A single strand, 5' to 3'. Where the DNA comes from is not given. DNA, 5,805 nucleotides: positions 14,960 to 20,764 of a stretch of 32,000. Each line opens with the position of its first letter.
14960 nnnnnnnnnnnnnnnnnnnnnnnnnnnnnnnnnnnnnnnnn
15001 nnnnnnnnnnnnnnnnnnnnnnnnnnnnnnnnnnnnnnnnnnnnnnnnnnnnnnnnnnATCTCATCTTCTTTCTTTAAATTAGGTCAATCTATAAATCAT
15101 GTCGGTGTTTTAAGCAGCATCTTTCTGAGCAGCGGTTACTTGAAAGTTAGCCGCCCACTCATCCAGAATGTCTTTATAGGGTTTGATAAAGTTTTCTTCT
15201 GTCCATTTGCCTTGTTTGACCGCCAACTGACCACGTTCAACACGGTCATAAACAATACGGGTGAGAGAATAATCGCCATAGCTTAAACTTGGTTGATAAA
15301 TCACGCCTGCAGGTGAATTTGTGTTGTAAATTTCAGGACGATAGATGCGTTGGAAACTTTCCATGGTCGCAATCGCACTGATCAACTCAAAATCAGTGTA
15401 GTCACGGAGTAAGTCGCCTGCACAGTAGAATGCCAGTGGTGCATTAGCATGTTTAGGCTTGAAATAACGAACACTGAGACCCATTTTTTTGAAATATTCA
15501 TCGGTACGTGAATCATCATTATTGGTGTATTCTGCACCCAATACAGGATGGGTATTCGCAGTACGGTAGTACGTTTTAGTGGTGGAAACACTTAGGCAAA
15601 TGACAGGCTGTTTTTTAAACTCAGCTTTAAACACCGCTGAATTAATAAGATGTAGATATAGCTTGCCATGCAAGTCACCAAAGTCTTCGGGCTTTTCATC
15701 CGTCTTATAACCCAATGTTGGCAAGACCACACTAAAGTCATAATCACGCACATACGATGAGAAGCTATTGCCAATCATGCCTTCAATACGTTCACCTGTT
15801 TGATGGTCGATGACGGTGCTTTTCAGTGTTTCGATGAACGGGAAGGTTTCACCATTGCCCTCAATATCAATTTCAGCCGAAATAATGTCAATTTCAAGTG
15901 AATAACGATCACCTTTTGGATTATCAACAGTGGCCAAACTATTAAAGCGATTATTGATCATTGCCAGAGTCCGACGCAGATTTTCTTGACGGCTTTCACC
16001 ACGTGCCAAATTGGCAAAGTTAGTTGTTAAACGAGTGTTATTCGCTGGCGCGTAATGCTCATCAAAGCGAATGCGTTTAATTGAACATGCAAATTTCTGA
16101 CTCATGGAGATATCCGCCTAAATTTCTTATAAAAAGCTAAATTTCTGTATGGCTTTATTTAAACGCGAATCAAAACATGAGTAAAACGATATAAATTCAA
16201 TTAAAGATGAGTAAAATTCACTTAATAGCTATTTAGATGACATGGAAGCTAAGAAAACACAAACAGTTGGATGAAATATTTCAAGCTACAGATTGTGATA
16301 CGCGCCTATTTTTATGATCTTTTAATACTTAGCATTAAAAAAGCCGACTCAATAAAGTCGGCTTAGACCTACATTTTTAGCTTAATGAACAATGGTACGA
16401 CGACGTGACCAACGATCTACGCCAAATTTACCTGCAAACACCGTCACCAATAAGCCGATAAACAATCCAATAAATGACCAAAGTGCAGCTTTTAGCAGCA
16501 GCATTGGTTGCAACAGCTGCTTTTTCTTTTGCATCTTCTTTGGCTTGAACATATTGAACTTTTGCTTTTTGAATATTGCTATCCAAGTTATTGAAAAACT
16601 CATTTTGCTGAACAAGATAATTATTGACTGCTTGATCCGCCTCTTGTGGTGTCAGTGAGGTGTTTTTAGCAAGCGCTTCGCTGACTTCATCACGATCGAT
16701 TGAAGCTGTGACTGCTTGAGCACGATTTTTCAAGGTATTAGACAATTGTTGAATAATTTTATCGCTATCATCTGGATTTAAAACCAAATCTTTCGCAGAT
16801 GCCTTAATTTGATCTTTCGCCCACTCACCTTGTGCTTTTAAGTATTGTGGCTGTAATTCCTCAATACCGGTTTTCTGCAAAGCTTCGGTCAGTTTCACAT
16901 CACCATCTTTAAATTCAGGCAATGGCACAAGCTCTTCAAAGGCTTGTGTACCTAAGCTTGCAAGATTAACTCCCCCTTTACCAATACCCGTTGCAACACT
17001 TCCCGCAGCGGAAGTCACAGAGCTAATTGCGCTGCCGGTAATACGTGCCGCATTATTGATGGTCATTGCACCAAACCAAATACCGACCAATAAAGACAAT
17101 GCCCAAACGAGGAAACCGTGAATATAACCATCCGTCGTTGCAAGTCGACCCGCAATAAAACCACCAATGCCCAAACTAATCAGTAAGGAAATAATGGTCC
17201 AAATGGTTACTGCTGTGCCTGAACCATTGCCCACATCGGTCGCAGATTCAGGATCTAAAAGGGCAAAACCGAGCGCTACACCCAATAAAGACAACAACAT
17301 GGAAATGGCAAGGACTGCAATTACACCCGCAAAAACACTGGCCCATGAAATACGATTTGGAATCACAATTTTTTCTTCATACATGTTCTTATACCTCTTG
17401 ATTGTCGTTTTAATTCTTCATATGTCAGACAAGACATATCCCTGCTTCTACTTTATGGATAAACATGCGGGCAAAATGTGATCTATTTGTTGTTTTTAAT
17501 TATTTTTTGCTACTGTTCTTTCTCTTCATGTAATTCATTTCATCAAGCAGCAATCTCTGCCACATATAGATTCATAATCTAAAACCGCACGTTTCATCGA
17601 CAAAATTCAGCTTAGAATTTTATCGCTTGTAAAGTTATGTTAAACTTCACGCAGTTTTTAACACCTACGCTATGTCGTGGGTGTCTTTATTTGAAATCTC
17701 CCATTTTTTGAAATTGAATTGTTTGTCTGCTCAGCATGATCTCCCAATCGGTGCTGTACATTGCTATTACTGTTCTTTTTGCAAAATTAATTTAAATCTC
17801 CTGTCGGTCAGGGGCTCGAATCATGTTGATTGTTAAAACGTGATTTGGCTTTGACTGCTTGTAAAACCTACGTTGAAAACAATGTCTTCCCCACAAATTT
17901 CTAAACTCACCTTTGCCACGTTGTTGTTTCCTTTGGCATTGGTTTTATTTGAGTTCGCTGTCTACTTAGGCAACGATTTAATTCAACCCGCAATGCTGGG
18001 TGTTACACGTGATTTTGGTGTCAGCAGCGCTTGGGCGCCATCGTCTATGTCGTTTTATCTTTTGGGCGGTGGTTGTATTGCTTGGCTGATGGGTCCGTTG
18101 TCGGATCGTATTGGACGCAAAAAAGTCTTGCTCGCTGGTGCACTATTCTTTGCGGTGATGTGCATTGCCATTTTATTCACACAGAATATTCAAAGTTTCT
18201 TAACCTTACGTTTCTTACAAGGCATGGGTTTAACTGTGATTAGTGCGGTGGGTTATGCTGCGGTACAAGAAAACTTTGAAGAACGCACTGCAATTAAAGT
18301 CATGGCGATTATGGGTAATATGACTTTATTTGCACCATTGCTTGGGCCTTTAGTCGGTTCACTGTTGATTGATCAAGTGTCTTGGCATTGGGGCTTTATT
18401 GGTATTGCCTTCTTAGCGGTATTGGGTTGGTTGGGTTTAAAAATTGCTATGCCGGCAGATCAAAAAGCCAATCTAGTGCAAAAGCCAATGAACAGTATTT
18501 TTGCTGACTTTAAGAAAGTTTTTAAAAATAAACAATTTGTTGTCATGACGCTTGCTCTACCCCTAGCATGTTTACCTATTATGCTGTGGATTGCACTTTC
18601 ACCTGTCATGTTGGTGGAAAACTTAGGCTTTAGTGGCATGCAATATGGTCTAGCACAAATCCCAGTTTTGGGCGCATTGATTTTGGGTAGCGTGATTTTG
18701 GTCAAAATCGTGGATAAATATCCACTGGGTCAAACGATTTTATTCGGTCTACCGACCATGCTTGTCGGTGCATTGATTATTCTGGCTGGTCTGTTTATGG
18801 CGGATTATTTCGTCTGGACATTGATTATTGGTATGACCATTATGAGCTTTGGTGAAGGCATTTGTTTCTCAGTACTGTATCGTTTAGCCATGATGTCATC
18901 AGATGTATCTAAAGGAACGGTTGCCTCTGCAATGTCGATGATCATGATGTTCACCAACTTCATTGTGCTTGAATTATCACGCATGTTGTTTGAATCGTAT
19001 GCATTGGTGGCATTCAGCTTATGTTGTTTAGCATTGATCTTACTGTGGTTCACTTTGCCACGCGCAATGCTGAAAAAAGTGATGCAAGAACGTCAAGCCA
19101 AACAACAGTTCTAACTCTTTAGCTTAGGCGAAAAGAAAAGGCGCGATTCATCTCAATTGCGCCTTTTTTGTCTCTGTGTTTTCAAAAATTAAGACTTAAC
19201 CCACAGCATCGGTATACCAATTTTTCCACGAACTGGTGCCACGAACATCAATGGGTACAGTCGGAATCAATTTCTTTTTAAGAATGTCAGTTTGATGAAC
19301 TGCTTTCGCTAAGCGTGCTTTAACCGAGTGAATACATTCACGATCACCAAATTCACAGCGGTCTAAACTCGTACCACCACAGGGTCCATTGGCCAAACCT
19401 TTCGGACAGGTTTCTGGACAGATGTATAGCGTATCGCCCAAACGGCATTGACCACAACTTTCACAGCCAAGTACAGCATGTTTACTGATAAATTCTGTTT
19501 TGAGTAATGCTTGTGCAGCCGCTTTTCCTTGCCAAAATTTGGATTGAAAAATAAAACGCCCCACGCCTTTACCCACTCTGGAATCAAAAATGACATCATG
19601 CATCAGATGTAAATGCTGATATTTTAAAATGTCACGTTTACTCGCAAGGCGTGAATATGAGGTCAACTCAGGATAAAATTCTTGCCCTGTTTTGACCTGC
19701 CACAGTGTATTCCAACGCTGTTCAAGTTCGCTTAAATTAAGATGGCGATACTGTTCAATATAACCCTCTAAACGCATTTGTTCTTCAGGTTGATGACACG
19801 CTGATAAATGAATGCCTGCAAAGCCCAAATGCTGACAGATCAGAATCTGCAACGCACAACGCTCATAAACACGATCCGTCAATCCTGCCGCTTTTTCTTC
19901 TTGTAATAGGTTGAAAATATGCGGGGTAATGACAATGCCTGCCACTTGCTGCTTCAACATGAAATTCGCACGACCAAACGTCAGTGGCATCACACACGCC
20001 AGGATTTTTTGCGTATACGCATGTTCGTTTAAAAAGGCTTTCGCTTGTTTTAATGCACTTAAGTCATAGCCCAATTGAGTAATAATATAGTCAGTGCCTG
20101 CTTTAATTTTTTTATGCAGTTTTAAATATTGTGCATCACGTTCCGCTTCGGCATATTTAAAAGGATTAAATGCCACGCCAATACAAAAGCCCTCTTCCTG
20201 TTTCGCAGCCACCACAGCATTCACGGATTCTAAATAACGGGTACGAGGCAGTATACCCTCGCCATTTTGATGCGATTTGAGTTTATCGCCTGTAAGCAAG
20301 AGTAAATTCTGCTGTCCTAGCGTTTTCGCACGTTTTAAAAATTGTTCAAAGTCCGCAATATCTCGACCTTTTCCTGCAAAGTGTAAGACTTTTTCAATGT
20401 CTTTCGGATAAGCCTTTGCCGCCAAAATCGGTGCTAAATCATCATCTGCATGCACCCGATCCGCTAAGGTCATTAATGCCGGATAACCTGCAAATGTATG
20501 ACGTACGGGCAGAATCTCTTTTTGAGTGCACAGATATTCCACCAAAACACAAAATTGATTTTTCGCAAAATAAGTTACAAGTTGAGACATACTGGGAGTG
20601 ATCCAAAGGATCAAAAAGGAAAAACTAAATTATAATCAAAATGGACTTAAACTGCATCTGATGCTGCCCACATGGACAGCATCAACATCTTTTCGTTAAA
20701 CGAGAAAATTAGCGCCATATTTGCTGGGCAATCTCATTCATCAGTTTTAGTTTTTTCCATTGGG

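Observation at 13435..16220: mesX-mesD-flavin reductase module: O2-dependent, folate/B12-independent methionine synthase with unknown methyl donor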

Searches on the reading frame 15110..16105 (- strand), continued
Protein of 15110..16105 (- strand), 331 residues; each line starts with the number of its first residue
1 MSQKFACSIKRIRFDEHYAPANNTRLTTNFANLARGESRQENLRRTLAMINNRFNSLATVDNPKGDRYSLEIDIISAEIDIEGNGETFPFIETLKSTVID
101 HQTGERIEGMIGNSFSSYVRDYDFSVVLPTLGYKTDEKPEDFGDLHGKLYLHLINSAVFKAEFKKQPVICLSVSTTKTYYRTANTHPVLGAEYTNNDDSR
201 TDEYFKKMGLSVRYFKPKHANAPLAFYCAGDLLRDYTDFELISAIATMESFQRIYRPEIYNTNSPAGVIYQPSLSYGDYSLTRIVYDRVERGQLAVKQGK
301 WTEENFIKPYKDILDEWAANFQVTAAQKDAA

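Call 79: list_cluster_members(proteins=[window:15110-16105:-, window:14030-15058:-, window:13435-13929:-, window:11659-12576:-, window:12796-13233:+, window:16428-17384:-])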
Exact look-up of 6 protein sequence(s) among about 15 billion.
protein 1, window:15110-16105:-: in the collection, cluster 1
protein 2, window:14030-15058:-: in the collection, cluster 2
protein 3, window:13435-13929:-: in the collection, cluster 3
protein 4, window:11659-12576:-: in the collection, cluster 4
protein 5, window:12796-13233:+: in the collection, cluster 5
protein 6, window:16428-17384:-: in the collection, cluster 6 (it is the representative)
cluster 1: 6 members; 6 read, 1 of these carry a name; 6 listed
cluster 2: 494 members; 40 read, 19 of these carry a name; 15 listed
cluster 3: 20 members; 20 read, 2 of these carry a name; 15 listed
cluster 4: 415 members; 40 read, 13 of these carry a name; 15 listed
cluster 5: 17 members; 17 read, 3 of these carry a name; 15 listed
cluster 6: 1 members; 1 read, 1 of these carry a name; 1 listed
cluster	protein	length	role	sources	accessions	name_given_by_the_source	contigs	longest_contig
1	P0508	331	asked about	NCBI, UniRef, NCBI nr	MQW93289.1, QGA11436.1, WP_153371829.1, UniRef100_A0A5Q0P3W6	DUF1852 family protein [Acinetobacter wanghuae] | DUF1852 family protein n=1 Tax=Acinetobacter wanghuae TaxID=2662362 RepID=A0A5Q0P3W6_9GAMM | putative oxygenase MesX [Acinetobacter wanghuae]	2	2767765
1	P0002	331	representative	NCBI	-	-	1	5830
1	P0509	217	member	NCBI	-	-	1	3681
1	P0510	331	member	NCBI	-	-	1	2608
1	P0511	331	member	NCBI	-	-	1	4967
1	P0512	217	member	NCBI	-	-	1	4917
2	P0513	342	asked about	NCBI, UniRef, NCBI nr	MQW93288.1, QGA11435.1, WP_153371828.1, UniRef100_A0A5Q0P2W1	methionine synthase [Acinetobacter wanghuae] | Methionine synthase n=1 Tax=Acinetobacter wanghuae TaxID=2662362 RepID=A0A5Q0P2W1_9GAMM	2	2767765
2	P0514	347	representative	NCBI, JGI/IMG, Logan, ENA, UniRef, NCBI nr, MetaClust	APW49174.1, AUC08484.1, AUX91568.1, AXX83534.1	MAG: Methionine synthase [uncultured bacterium] | 5-methyltetrahydropteroyltriglutamate--homocysteine methyltransferase | Cobalamin-independent methionine synthase MetE C-terminal/archaeal domain-containing ...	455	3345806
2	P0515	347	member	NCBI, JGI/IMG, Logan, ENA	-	5-methyltetrahydropteroyltriglutamate--homocysteine methyltransferase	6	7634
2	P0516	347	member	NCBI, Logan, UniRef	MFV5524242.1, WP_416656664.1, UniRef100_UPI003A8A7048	methionine synthase [Acinetobacter variabilis] | methionine synthase n=1 Tax=Acinetobacter variabilis TaxID=70346 RepID=UPI003A8A7048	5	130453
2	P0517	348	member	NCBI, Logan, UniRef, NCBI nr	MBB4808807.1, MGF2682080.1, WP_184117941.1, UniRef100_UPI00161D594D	5-methyltetrahydropteroyltriglutamate--homocysteine methyltransferase [Acinetobacter ... | methionine synthase n=1 Tax=Acinetobacter johnsonii TaxID=40214 RepID=UPI00161D594D | methionine synthase [Acinetobacter johnsonii]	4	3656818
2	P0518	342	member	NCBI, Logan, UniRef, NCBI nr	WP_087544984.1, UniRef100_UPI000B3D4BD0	methionine synthase [Acinetobacter sp. WCHA29] | methionine synthase n=1 Tax=Acinetobacter sp. WCHA29 TaxID=2004649 RepID=UPI000B3D4BD0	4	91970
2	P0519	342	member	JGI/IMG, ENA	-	5-methyltetrahydropteroyltriglutamate--homocysteine methyltransferase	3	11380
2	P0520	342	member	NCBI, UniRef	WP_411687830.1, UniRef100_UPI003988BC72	methionine synthase [Acinetobacter indicus] | methionine synthase n=1 Tax=Acinetobacter indicus TaxID=756892 RepID=UPI003988BC72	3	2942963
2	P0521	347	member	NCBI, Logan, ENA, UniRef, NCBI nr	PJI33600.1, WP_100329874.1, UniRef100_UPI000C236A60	methionine synthase [Acinetobacter pseudolwoffii] | methionine synthase n=1 Tax=Acinetobacter pseudolwoffii TaxID=2053287 RepID=UPI000C236A60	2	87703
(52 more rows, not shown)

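Call 86: search_protein_families(library=pfam, proteins=[L051:8151-8609:+, L054:8161-8634:+, L072:8204-8662:+, L059:8256-8723:+, L055:8079-8552:+, L072:8771-10087:-, L010:4097-5473:+], max_evalue=0.001)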
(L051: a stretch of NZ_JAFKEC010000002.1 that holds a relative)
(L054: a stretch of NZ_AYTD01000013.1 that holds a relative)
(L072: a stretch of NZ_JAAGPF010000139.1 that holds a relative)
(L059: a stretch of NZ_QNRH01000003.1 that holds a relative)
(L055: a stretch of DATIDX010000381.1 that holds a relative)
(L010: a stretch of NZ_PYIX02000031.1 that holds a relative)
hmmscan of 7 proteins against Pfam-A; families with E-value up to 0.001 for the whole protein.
L051:8151-8609:+ (153 aa): 1 family
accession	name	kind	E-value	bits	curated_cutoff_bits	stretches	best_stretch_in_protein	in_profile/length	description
PF01613.24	Flavin_Reduct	-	5.6e-42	143.9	27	1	11-153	2-149/153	Flavin reductase like domain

L054:8161-8634:+ (158 aa): 1 family
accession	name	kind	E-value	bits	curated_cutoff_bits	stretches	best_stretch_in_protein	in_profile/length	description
PF01613.24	Flavin_Reduct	-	1.1e-44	152.7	27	1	11-157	2-152/153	Flavin reductase like domain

L072:8204-8662:+ (153 aa): 1 family
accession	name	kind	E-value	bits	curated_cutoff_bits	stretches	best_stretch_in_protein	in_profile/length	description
PF01613.24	Flavin_Reduct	-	8.6e-42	143.3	27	1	11-153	2-149/153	Flavin reductase like domain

L059:8256-8723:+ (156 aa): 1 family
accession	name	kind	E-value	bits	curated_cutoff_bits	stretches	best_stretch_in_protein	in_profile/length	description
PF01613.24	Flavin_Reduct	-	6.8e-35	120.9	27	1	11-156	1-149/153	Flavin reductase like domain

L055:8079-8552:+ (158 aa): 1 family
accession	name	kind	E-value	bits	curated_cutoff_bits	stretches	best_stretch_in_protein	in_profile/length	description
PF01613.24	Flavin_Reduct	-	4.6e-39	134.4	27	1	11-157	1-152/153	Flavin reductase like domain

L072:8771-10087:- (439 aa): 2 families
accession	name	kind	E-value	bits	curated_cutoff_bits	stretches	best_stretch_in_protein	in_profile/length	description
PF12225.13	DUF5981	-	4.1e-19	68.5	23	1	342-420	8-88/95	Methylene-tetrahydrofolate reductase C terminal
PF02219.23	MTHFR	-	6.2e-07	29.5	24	1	38-174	73-212/287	Methylenetetrahydrofolate reductase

L010:4097-5473:+ (459 aa): 2 families
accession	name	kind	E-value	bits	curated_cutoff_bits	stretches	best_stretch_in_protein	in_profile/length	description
PF02219.23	MTHFR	-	4.3e-22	79.2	24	1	64-267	70-275/287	Methylenetetrahydrofolate reductase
PF12225.13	DUF5981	-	3e-19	68.9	23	1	363-442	9-89/95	Methylene-tetrahydrofolate reductase C terminal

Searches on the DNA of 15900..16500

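Call 11: search_rna_families(source=window, start=15900, end=16500, threshold=evalue, max_evalue=10)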
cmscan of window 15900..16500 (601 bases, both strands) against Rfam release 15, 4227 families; matches with E-value up to 10: 7.
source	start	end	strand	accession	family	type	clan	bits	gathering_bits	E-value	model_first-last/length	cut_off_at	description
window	16337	16429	-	RF02552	RcsR1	Gene; sRNA;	-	31.1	60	0.00019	1-96/96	no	RcsR1 sRNA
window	16224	16375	+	RF02065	STnc340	Gene; sRNA;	-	23.5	80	0.6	1-130/130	no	Enterobacterial sRNA STnc340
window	16339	16422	-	RF01796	frnS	Gene; sRNA;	-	22.1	60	0.22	1-119/119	no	Fumarate/nitrate reductase regulator sRNA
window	16332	16389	-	RF02074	STnc240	Gene; sRNA;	-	21.8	55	1.1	1-77/77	no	Enterobacterial sRNA STnc240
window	16263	16366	+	RF01796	frnS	Gene; sRNA;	-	20.8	60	0.41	1-119/119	no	Fumarate/nitrate reductase regulator sRNA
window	16283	16370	+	RF01444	S_pombe_snR92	Gene; snRNA; snoRNA; HACA-box;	-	16.4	80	1.2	1-144/144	no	small nucleolar RNA snR92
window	16341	16364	+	RF01409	STnc250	Gene; sRNA;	-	13.3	42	8.1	60-84/94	no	STnc250 Hfq binding RNA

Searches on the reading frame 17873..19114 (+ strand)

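Call 3: search_protein_families(library=pfam, proteins=[window:17873-19114:+])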
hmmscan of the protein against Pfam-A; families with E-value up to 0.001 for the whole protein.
window:17873-19114:+ (413 aa): 1 family
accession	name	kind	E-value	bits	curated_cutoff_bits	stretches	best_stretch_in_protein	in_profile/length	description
PF07690.21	MFS_1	-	1.8e-41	142.7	33.4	1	25-361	3-342/347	Major Facilitator Superfamily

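Call 4: search_protein_families(library=ncbifam, proteins=[window:17873-19114:+])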
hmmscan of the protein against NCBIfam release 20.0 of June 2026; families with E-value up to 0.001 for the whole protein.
window:17873-19114:+ (413 aa): 44 families (the best 25 are shown)
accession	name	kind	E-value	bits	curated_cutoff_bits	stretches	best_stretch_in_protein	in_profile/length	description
NF052292.1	efflux_CraA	equivalog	4e-201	668.4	725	1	5-413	2-409/409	chloramphenicol efflux MFS transporter CraA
NF011931.1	PRK15402.1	subfamily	4.6e-108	361.6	439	1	12-407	3-398/401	MdfA family multidrug efflux MFS transporter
NF011932.2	PRK15403.1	equivalog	2e-89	300.6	700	1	15-409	7-401/402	multidrug efflux MFS transporter MdtM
TIGR00710.1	efflux_Bcr_CflA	subfamily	2e-44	152.6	200.9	1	21-390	8-377/385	Bcr/CflA family efflux MFS transporter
NF033134.0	cmlA_floR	equivalog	9.4e-34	117.5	450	1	23-354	15-342/388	CmlA/FloR family chloramphenicol efflux MFS transporter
NF008270.1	PRK11043.1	equivalog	2.5e-31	109.2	430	1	26-375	13-358/382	purine nucleoside transporter PunC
NF008654.0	PRK11652.1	equivalog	4.5e-31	108.1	479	1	35-386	26-373/397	multidrug efflux MFS transporter EmrD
NF053813.1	MFS_TcaB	equivalog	4.7e-27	94.7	475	1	34-366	22-354/396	putative multidrug effflux MFS transporter TcaB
NF007782.0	PRK10473.1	subfamily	4.4e-26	91.9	417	1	18-405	6-386/394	MdtL family multidrug efflux MFS transporter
NF008314.0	PRK11102.1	equivalog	1e-25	90.9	303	1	21-325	13-317/396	Bcr/CflA family multidrug efflux MFS transporter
TIGR00880.1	2_A_01_02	superfamily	9.8e-22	77.6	131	1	61-184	2-129/141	multidrug resistance protein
TIGR00711.1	efflux_EmrB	subfamily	1e-20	74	230.2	2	21-177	5-161/485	DHA2 family efflux MFS transporter permease subunit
NF000509.1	efflux_CmlA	exception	4.5e-17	62.5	875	1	21-354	17-347/419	CmlA family chloramphenicol efflux MFS transporter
NF000219.1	FloR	exception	5.4e-17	62.1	700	1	32-372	28-364/404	chloramphenicol/florfenicol efflux MFS transporter FloR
NF000072.1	MFS_efflux_PexA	equivalog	3.7e-14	52.8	800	1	18-391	15-394/415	phenicol efflux MFS transporter PexA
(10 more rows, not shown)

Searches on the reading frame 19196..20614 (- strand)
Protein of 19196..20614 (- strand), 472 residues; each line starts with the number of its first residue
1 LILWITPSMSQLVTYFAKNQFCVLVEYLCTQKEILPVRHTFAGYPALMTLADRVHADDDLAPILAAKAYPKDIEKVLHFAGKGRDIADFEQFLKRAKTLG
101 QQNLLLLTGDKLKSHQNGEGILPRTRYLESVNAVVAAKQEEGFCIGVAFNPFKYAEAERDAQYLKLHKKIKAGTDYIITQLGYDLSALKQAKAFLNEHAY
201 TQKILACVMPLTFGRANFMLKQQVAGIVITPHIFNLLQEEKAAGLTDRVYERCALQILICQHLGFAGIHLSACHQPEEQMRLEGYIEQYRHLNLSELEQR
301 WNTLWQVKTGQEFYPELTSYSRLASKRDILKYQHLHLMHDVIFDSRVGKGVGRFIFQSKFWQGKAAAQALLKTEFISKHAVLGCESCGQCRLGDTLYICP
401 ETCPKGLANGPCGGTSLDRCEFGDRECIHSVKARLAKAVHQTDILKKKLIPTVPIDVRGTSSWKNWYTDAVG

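Call 53: search_protein_families(library=pfam, proteins=[window:19196-20614:-], max_evalue=0.00001)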
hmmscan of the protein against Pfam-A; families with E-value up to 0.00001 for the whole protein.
window:19196-20614:- (472 aa): 2 families
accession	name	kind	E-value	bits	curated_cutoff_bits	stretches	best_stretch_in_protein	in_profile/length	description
PF12225.13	DUF5981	-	3.2e-19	68.8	23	1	372-450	10-89/95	Methylene-tetrahydrofolate reductase C terminal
PF02219.23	MTHFR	-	6.2e-19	68.9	24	1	71-242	69-240/287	Methylenetetrahydrofolate reductase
